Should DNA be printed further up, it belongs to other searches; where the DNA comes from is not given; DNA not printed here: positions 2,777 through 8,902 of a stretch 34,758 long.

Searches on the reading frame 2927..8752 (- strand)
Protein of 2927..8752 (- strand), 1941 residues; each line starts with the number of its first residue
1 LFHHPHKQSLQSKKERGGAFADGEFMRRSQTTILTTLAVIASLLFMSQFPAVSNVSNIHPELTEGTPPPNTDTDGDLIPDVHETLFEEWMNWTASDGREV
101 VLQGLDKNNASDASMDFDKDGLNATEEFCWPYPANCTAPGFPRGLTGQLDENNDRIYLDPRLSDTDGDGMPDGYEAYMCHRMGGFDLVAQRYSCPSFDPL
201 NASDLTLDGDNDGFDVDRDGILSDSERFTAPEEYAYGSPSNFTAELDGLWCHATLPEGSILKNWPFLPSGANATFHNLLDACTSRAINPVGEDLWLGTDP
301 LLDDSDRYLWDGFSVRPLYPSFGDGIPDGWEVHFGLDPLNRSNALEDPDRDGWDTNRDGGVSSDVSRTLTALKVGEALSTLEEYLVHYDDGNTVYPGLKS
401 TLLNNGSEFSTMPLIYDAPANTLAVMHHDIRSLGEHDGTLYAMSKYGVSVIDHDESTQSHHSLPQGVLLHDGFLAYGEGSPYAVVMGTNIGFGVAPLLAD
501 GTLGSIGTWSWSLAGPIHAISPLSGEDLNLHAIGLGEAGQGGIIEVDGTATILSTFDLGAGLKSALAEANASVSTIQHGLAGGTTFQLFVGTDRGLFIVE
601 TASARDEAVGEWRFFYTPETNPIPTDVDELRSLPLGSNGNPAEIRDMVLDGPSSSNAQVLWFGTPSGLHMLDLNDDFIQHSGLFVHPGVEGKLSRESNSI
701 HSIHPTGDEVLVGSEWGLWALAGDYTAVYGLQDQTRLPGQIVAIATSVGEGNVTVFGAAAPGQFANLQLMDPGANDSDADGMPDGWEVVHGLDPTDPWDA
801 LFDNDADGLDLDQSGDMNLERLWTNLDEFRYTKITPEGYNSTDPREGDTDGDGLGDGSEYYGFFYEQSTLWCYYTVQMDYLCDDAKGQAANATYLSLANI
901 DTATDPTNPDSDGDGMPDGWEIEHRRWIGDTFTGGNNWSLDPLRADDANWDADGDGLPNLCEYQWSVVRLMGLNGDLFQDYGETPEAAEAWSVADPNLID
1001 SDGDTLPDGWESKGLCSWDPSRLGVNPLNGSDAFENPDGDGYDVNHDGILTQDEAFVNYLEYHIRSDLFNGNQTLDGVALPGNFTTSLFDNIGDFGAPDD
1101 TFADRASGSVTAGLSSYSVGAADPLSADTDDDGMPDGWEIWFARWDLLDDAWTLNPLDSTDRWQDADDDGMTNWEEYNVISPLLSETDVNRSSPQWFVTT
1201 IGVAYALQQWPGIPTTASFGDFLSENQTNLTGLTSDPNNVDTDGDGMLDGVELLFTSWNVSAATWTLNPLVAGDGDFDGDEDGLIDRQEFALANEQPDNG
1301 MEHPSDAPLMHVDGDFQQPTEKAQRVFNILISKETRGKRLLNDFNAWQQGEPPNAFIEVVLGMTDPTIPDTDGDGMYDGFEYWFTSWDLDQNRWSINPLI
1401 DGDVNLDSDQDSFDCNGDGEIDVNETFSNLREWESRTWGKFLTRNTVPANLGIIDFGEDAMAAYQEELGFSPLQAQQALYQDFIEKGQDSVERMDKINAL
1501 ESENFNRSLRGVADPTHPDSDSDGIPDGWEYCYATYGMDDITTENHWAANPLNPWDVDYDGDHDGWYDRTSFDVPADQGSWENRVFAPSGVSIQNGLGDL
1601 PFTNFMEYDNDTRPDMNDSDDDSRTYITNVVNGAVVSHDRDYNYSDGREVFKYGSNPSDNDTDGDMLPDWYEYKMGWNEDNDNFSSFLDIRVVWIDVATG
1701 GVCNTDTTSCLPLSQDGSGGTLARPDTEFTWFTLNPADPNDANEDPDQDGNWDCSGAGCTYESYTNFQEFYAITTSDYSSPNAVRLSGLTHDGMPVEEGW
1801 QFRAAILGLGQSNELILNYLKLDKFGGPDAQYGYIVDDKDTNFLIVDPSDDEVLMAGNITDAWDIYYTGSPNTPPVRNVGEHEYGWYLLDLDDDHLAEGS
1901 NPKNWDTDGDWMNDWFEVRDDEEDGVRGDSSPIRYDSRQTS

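Call 9: search_protein_families(library=pfam, proteins=[window:2927-8752:-], max_evalue=0.01)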
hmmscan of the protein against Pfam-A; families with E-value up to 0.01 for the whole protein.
window:2927-8752:- (1941 aa): 1 family
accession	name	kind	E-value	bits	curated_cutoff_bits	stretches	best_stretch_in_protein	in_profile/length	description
PF18884.5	TSP3_bac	-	0.003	17.8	25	0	776-797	1-22/22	Bacterial TSP3 repeat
